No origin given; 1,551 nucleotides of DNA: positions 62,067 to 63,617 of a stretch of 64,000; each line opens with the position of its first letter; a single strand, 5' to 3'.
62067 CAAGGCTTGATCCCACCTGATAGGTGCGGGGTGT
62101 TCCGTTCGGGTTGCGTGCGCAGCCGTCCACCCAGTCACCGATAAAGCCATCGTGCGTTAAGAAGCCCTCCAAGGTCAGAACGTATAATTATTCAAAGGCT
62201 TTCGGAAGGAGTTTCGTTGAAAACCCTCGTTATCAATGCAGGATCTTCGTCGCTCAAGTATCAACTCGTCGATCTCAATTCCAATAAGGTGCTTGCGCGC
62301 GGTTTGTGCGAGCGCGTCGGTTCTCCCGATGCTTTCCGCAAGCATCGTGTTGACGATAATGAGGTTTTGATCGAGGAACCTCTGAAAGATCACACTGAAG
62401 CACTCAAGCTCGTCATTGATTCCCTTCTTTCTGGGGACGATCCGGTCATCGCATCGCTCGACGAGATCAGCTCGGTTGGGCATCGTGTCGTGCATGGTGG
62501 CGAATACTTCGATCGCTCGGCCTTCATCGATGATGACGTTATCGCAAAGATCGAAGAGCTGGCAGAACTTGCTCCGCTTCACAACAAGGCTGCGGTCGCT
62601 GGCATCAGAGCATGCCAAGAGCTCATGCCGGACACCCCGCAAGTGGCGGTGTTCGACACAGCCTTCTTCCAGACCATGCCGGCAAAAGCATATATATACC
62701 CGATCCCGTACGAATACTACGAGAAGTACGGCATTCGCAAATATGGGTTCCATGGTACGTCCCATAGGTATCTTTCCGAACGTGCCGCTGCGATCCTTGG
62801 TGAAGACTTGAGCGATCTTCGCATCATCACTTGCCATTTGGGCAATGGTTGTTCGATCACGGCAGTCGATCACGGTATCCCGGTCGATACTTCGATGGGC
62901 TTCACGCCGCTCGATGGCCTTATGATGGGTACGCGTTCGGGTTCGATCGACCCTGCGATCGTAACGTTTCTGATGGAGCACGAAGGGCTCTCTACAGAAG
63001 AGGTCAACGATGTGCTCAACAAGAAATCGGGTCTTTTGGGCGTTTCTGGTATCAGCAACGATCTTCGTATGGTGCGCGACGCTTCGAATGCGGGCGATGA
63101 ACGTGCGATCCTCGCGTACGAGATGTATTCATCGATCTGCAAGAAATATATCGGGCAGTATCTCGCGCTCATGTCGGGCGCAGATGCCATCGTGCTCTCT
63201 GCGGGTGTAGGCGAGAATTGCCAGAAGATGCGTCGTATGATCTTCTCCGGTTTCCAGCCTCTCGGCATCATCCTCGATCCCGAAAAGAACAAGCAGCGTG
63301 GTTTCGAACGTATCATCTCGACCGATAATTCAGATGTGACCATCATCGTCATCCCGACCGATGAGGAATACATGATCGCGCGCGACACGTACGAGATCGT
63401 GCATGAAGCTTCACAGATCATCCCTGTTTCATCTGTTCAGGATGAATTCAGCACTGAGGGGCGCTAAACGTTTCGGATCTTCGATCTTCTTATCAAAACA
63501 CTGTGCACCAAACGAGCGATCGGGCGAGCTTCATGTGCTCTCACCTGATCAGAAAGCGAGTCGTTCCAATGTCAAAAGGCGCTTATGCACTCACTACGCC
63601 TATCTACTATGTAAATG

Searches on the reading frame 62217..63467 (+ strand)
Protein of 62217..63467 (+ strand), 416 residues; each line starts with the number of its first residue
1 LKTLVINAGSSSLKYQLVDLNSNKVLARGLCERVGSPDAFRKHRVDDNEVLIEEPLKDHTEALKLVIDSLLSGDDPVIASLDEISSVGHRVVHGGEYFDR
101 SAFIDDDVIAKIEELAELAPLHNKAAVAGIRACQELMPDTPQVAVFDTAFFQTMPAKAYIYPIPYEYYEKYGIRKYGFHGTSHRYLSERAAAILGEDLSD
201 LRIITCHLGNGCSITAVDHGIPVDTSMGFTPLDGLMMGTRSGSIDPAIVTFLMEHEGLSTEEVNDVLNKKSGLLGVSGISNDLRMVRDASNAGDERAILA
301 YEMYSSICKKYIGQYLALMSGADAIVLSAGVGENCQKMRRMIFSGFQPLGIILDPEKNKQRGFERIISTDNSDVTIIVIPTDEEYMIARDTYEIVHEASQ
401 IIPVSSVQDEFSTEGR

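Call 27: search_protein_families(library=pfam, proteins=[window:62217-63467:+])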
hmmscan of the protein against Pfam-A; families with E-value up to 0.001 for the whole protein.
window:62217-63467:+ (416 aa): 1 family
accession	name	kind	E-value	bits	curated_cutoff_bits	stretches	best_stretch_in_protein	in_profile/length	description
PF00871.23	Acetate_kinase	-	2.6e-154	514.1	22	1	3-389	2-392/392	Acetokinase family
